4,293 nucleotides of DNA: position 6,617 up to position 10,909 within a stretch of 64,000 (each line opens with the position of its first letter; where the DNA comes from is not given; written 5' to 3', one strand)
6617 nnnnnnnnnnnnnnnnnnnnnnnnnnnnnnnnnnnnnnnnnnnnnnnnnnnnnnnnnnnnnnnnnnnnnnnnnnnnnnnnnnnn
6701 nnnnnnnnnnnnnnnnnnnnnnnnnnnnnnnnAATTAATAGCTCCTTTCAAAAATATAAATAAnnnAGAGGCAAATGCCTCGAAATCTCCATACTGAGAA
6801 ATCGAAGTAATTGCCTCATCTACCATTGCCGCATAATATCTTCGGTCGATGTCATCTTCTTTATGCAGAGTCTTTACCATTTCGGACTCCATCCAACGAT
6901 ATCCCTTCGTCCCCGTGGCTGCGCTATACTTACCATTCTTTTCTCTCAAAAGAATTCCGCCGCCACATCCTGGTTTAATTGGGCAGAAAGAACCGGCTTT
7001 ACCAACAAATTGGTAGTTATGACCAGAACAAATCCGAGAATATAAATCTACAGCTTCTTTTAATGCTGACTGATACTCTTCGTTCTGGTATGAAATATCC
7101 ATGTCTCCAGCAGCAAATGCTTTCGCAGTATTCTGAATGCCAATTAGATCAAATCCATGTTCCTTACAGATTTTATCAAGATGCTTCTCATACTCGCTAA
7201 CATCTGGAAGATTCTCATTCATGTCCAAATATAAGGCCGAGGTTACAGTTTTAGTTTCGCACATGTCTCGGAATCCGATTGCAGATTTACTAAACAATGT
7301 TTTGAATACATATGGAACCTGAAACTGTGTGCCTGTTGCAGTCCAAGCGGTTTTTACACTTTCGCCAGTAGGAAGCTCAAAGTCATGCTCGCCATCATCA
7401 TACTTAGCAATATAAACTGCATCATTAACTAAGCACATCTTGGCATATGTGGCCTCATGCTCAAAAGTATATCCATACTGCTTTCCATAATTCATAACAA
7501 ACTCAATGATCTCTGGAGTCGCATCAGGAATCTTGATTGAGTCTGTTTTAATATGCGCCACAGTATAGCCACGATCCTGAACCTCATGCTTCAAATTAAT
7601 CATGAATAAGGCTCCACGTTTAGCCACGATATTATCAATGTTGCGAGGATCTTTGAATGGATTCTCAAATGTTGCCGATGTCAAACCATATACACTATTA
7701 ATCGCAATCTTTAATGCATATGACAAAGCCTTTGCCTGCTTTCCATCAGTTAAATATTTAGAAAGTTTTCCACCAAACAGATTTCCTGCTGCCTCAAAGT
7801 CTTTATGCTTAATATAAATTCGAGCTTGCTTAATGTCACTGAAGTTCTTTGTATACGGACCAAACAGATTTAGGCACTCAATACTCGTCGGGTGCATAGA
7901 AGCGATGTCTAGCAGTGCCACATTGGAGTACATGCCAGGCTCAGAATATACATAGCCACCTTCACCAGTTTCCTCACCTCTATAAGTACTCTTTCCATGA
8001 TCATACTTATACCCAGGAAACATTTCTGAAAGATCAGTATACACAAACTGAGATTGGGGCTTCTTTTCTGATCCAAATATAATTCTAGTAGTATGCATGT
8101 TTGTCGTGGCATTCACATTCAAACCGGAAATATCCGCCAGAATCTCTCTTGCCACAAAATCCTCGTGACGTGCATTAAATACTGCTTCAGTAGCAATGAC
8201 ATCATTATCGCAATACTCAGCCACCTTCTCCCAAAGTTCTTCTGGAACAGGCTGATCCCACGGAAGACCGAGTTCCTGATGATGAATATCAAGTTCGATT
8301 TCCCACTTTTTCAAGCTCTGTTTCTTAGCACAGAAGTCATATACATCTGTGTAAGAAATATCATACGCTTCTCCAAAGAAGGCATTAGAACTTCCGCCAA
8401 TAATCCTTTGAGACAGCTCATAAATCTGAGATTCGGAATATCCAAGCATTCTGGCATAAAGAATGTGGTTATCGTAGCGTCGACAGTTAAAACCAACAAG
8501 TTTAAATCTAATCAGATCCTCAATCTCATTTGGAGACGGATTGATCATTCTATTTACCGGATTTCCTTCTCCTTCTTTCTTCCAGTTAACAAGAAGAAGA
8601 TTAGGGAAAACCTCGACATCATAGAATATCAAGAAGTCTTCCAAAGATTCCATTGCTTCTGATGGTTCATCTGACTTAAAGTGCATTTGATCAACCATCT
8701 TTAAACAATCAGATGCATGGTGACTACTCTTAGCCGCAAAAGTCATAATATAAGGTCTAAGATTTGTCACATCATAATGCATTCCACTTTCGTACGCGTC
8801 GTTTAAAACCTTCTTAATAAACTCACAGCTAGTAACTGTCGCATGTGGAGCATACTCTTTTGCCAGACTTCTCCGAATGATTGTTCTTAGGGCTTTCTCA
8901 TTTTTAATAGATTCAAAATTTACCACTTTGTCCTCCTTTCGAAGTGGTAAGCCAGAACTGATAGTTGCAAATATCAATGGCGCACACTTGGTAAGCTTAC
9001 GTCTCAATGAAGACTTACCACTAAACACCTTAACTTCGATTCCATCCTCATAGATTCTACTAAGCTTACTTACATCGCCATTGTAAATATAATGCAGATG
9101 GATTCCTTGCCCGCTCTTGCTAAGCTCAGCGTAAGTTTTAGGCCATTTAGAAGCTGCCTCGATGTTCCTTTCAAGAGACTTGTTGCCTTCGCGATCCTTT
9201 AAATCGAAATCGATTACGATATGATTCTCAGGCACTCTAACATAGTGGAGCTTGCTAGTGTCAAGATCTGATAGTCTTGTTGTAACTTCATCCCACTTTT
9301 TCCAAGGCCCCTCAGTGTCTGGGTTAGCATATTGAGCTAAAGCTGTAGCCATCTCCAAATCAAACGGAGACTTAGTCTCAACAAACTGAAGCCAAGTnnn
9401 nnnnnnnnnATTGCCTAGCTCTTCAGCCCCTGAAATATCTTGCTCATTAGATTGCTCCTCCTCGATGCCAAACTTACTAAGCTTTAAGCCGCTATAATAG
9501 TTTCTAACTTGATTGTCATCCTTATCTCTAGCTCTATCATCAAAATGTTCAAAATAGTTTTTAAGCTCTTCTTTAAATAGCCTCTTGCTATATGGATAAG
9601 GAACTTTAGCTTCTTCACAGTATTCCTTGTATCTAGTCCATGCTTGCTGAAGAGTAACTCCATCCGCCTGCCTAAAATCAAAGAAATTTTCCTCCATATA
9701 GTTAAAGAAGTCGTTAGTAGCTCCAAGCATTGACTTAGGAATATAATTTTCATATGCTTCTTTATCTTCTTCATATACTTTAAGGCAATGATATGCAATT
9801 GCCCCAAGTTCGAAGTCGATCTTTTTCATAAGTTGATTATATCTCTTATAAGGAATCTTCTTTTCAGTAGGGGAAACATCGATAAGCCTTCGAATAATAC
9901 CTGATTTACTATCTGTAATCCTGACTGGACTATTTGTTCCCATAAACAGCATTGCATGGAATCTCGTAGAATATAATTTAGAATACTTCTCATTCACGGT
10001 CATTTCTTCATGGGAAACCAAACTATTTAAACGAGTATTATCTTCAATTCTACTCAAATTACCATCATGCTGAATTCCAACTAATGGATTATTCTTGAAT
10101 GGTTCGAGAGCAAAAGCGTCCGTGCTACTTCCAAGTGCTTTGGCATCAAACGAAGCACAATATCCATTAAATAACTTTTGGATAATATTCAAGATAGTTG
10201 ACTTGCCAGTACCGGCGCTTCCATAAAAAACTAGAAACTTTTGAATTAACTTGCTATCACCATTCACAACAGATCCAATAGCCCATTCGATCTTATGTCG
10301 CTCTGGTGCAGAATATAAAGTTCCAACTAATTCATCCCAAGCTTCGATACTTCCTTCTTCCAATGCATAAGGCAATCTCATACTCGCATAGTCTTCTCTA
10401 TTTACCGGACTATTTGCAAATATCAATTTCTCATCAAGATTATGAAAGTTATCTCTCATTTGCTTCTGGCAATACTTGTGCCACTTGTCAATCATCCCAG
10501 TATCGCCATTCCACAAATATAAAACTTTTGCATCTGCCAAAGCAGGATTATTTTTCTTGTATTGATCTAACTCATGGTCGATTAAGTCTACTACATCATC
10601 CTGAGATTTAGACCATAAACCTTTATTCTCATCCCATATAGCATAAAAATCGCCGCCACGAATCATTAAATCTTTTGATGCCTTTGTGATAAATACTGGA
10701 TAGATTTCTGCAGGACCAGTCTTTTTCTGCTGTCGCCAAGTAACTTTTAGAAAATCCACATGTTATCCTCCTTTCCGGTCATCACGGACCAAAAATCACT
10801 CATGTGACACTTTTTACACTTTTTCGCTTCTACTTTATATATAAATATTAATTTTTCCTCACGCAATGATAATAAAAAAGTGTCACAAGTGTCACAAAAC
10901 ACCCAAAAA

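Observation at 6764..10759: Single 1331-aa polypeptide combining SF3 helicase, AEP primase, proofreading exonuclease and family B polymerase, with the helicase domain N-terminal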

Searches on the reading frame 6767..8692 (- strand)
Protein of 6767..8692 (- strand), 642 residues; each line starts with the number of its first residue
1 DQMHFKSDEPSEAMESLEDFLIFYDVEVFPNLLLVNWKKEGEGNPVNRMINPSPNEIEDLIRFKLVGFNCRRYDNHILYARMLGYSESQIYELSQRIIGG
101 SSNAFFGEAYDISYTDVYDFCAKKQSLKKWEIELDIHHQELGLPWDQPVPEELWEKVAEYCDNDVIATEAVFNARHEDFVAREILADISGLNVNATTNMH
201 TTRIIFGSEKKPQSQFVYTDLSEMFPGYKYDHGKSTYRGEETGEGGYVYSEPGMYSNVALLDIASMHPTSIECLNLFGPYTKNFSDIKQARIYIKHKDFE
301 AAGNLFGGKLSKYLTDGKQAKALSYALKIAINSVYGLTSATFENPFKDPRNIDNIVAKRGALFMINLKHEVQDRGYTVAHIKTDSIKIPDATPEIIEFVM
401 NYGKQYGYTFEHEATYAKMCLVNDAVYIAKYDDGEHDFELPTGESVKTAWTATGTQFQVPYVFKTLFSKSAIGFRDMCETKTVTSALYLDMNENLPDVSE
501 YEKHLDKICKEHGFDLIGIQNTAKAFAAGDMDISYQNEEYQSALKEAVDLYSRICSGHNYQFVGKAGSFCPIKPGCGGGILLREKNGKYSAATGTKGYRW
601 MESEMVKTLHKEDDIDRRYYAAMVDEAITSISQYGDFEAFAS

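Call 48: search_solved_structures(query=A7, max_evalue=0.01, show_alignments=2)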
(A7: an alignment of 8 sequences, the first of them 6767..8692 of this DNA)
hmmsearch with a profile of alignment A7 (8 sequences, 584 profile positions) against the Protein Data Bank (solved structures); distinct sequences matched with E-value up to 0.01: 27.
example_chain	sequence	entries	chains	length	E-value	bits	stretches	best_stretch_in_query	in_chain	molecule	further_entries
3k57_A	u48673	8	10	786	2.1e-08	36.3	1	320-388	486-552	DNA polymerase II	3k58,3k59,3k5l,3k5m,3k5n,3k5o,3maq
1q8i_A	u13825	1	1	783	3e-08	35.8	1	320-388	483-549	DNA polymerase II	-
8s84_A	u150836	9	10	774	1.3e-05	27.1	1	240-407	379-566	DNA polymerase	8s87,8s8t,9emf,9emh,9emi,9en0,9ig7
4flt_A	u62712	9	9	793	1.7e-05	26.7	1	242-406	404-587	DNA polymerase 1 | Pyrococcus abyssi B family DNA polymerase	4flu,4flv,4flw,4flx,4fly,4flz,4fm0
4fm2_A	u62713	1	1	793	1.7e-05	26.7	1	242-406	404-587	DNA polymerase 1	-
6wya_A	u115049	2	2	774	5.6e-05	25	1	239-407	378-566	DNA polymerase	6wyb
5iud_A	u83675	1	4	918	0.00015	23.6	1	243-473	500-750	DNA polymerase alpha catalytic subunit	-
9mj5_S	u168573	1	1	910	0.00015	23.6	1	243-473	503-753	DNA polymerase alpha catalytic subunit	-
4q5v_A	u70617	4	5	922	0.00015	23.6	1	243-473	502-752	DNA polymerase alpha catalytic subunit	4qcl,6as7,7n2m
1wns_A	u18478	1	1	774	0.0002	23.2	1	240-407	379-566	DNA POLYMERASE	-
4k8z_A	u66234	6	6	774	0.00021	23.1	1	240-407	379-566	DNA polymerase | DNA polymerase,DNA polymerase,DNA polymerase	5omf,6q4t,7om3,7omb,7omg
1wn7_A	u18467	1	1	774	0.00022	23.1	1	240-406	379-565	Family B DNA Polymerase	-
8vy3_C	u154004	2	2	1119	0.00022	23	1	244-432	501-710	DNA polymerase alpha catalytic subunit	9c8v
5exr_C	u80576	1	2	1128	0.00023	23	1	244-432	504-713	DNA polymerase alpha catalytic subunit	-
7u5c_C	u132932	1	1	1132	0.00023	23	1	244-432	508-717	DNA polymerase alpha catalytic subunit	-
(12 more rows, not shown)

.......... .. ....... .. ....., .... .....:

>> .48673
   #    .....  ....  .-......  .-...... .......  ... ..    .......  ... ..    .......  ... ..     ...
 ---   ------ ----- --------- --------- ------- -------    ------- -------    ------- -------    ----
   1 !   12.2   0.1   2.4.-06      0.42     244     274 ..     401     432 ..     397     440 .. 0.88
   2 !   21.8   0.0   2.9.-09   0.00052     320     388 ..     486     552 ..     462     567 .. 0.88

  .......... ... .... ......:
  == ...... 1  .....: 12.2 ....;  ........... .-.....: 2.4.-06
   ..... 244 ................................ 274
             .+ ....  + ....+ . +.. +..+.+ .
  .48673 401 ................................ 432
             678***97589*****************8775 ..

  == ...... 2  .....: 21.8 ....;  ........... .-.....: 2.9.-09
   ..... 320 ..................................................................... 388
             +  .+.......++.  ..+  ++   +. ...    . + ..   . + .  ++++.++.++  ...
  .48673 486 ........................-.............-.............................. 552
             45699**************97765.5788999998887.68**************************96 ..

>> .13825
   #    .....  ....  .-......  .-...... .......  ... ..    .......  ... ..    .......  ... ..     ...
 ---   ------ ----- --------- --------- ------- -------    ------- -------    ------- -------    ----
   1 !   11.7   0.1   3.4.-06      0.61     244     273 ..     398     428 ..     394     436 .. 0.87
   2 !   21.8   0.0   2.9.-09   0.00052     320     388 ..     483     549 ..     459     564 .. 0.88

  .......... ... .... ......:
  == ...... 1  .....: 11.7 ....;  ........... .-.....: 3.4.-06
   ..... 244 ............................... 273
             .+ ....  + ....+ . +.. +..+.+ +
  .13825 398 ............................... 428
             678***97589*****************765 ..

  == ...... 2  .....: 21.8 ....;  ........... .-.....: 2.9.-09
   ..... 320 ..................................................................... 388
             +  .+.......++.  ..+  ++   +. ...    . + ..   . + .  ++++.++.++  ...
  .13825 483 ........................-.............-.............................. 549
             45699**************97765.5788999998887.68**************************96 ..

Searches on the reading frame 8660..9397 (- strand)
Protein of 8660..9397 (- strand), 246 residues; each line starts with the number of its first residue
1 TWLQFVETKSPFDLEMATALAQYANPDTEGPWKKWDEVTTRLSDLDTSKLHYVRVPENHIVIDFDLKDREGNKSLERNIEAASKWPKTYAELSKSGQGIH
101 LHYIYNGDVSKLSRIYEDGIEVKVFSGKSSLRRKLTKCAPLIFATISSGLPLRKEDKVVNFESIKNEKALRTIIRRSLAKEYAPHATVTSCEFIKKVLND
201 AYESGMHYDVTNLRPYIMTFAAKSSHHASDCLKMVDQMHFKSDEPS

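Call 30: search_solved_structures(query=A3, max_evalue=10, show_alignments=3)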
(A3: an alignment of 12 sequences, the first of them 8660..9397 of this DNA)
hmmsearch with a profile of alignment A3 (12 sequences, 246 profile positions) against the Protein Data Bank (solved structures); distinct sequences matched with E-value up to 10: 2.
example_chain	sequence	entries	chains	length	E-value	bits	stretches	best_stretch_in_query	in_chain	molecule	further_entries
5lfi_A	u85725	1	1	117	0.15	14.6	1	156-225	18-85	Lactococcin-A immunity protein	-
8hfs_B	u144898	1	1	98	0.46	13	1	159-225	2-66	Lactococcin-A immunity protein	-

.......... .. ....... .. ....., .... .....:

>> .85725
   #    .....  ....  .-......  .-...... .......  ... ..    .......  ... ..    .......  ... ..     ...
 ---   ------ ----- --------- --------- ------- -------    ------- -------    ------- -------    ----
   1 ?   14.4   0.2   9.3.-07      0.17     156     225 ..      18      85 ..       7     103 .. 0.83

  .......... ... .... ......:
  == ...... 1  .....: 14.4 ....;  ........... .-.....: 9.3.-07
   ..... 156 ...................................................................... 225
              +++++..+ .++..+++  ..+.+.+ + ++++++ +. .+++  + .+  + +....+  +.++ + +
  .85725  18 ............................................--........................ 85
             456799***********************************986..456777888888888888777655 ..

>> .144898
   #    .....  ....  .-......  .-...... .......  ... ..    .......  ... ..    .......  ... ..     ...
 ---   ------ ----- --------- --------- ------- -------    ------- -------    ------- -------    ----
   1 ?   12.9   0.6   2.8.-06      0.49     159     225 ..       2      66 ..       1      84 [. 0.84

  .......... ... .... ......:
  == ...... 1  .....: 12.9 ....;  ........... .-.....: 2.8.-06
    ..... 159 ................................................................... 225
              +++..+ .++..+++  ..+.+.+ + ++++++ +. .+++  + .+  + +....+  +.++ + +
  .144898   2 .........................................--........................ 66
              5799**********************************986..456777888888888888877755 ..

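Call 32: search_protein_families(library=pfam, alignment_id=A3, max_evalue=1)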
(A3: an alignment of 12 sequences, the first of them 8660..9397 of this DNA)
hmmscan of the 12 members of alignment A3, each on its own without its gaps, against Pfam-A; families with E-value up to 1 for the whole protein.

A. member 1, window:8660-9397:- (246 aa): 1 family
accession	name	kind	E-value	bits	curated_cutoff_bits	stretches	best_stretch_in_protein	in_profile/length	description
PF09250.16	Prim-Pol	-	0.018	15.9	22.8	1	56-110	55-109/158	Bifunctional DNA primase/polymerase, N-terminal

B. families by the number of members that match (of 12 scanned): 8 families
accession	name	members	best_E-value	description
PF09250.16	Prim-Pol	11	0.013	Bifunctional DNA primase/polymerase, N-terminal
PF25601.1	AAA_lid_14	1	0.036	AAA+ ATPase lid domain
PF22548.2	AEP-TOTE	1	0.06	TOTE conflict system, Archaeo-Eukaryotic Primase domain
PF04384.18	Fe-S_assembly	1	0.093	Iron-sulphur cluster assembly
PF13668.12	Ferritin_2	1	0.1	Ferritin-like domain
PF05738.19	Cna_B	1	0.12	Cna protein B-type domain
PF01339.22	CheB_methylest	1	0.19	CheB methylesterase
PF20011.4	fvmJAB_N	1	0.21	JAB N-terminal domain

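Call 41: predict_structure(alignment_id=A5)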
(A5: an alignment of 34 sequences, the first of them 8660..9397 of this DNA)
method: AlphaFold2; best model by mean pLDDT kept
length: 246 residues; sequences in the alignment: 34
mean_pLDDT: 88.3   pTM: 0.65
mean pLDDT of the five models: 88.3, 87.8, 87.7, 84.4, 84.1
residues with pLDDT >= 90: 151; 70-90: 76; 50-70: 13; < 50: 6
segments of 3 or more residues with pLDDT < 50: 155-157, 244-246
pLDDT, mean of each block of 10 residues (from residue 1): 90 96 92 94 96 93 93 94 95 93 90 76 86 93 88 57 76 88 82 93 89 96 91 96 63
secondary structure, 60 per line:
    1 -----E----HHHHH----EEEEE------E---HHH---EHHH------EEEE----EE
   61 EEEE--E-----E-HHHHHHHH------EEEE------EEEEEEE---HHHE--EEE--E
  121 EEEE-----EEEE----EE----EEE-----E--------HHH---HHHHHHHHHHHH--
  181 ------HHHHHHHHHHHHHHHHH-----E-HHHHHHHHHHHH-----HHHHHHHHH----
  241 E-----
elements in order: H11-15 E20-24 E51-54 E59-64 H75-82 E89-92 E99-105 E115-117 E120-124 E130-133 E144-146 H167-178 H187-203 H211-222 H228-236

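Call 42: search_protein_representatives(protein=window:8660-9397:-)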
Query: 246 residues. Proteins with E-value up to 0.001 (for the whole library): 435; up to 1e-10: 341; up to 1e-30: 215. The best 150 are listed.
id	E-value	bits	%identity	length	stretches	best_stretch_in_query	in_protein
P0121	1.9e-91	322.1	62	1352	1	1-245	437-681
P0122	2.9e-82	292.0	56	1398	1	2-245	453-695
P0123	2.4e-81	289.1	57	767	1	1-244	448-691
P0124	6.7e-81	287.6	62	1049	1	9-243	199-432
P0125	2.5e-78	279.1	55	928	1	2-244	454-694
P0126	3.8e-78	278.6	55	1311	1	1-244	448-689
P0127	4.4e-77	275.1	60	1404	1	2-246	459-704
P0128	6.6e-77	274.5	66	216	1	54-244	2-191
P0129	7.4e-77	274.3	55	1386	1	1-246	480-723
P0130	9.3e-77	274.0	58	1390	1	2-244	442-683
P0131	1.3e-75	270.3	57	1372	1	4-244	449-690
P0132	2.8e-75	269.2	56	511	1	5-245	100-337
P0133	6.7e-75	267.9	55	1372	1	2-246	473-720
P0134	9.0e-75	267.5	56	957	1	6-244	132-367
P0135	1.4e-74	266.9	55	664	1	2-244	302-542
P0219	1.2e-58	214.8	44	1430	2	22-243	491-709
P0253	3.5e-55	203.4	47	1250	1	2-242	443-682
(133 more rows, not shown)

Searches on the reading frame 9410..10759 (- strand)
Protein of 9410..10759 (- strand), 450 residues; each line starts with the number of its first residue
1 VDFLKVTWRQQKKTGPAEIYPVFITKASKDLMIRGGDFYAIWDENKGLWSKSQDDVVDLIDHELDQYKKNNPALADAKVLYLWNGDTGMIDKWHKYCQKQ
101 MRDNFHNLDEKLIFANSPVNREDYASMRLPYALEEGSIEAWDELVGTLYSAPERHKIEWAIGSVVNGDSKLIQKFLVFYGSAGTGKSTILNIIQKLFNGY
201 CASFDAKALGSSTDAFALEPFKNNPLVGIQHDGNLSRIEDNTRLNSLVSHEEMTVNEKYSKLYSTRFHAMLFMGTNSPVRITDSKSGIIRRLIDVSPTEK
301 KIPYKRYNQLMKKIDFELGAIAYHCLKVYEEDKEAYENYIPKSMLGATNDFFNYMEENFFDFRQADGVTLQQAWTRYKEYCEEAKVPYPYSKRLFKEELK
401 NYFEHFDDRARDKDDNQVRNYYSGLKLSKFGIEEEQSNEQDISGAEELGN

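Call 44: predict_structure(alignment_id=A6)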
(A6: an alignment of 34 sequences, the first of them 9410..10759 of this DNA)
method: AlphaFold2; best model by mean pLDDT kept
length: 450 residues; sequences in the alignment: 34
mean_pLDDT: 74.9   pTM: 0.62
mean pLDDT of the five models: 74.9, 73.7, 73.3, 65.5, 64.3
residues with pLDDT >= 90: 100; 70-90: 205; 50-70: 86; < 50: 59
segments of 3 or more residues with pLDDT < 50: 103-105, 208-216, 236-252, 280-287, 345-348, 435-450
pLDDT, mean of each block of 10 residues (from residue 1): 86 81 75 66 79 87 93 89 89 83 51 81 72 94 93 95 88 78 78 89 62 51 74 52 37 51 60 70 46 81 90 95 97 81 54 80 83 86 67 72 84 81 83 51 38
secondary structure, 60 per line:
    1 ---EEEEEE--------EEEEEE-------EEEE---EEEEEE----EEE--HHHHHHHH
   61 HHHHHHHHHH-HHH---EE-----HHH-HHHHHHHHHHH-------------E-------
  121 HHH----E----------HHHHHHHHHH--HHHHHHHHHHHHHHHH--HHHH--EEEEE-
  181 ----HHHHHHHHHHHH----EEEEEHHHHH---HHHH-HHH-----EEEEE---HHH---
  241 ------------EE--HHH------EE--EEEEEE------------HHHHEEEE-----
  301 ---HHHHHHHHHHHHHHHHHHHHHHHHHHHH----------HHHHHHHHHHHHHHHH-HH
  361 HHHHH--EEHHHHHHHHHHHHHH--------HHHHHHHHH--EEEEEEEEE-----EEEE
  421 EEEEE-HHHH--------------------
elements in order: E4-9 E18-23 E31-34 E38-43 E48-50 H53-70 H89-99 H139-148 H151-166 H169-172 E175-179 H185-196 E201-205 H206-210 H214-217 E227-231 E270-275 H288-291 E292-295 H304-331 H342-357 H359-365 H370-383 H392-400 E403-411 E417-425 H427-430

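Call 50: fold_search(model_id=the predicted structure, library=pdb)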
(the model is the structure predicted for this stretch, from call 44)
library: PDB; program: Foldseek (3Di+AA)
matches with E <= 10: 1279; with E <= 0.001: 194
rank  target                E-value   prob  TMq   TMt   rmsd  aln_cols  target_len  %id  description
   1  7ola_C                1.1e-09  1.00  0.50  0.52   7.8       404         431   14  Structure of Primase-Helicase in SaPI5 (released 2022-07-13)
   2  9im1_A                1.2e-09  1.00  0.50  0.43  10.2       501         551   12  The Cryo-EM structure of MPXV E5 in complex with ssDNA in intermediate state 1 (released 2025-06-18)
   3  7ola_F                1.6e-09  1.00  0.41  0.50   9.1       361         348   13  Structure of Primase-Helicase in SaPI5 (released 2022-07-13)
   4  8xj7_C                2.3e-09  1.00  0.48  0.47   8.3       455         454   12  The Cryo-EM structure of MPXV E5 in complex with DNA (released 2024-05-01)
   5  8apl_A                2.9e-09  1.00  0.51  0.51   8.1       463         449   14  Vaccinia virus DNA helicase D5 residues 323-785 hexamer with bound DNA processed in C6 (released 2022-11-09)
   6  8wh0_D                4.0e-09  1.00  0.43  0.43  10.7       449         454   14  MPOX E5 hexamer ssDNA and AMP-PNP bound conformation (released 2024-10-09)
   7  8wh3_A                4.5e-09  1.00  0.47  0.46   9.2       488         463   12  MPOX E5 hexamer apo form (released 2024-09-25)
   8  8xj8_C                4.7e-09  1.00  0.46  0.53   6.6       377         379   14  The Cryo-EM structure of MPXV E5 C-terminal in complex with DNA (released 2024-05-01)
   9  8wh0_A                5.7e-09  1.00  0.46  0.46   9.9       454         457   13  MPOX E5 hexamer ssDNA and AMP-PNP bound conformation (released 2024-10-09)
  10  8hwc_B                5.7e-09  1.00  0.37  0.49   7.9       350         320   14  Cryo-EM Structure of D5 Apo (released 2024-01-10)
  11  8ww7_H                6.0e-09  1.00  0.46  0.27   7.5       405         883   13  Structure of AMPPNP-Form AsfvPrimPol Dodecamer (released 2025-04-30)
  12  9im2_C                6.4e-09  1.00  0.50  0.35   8.1       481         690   12  The Cryo-EM structure of MPXV E5 in complex with ssDNA in intermediate state 3 (released 2025-06-18)
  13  8xj8_A                6.8e-09  1.00  0.39  0.41  10.3       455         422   13  The Cryo-EM structure of MPXV E5 C-terminal in complex with DNA (released 2024-05-01)
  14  8xj7_B                7.2e-09  1.00  0.43  0.43  10.1       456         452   12  The Cryo-EM structure of MPXV E5 in complex with DNA (released 2024-05-01)
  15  8hwg_A                7.7e-09  1.00  0.45  0.53   6.7       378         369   13  D5 ATPrS-ADP-ssDNA form (released 2024-01-10)
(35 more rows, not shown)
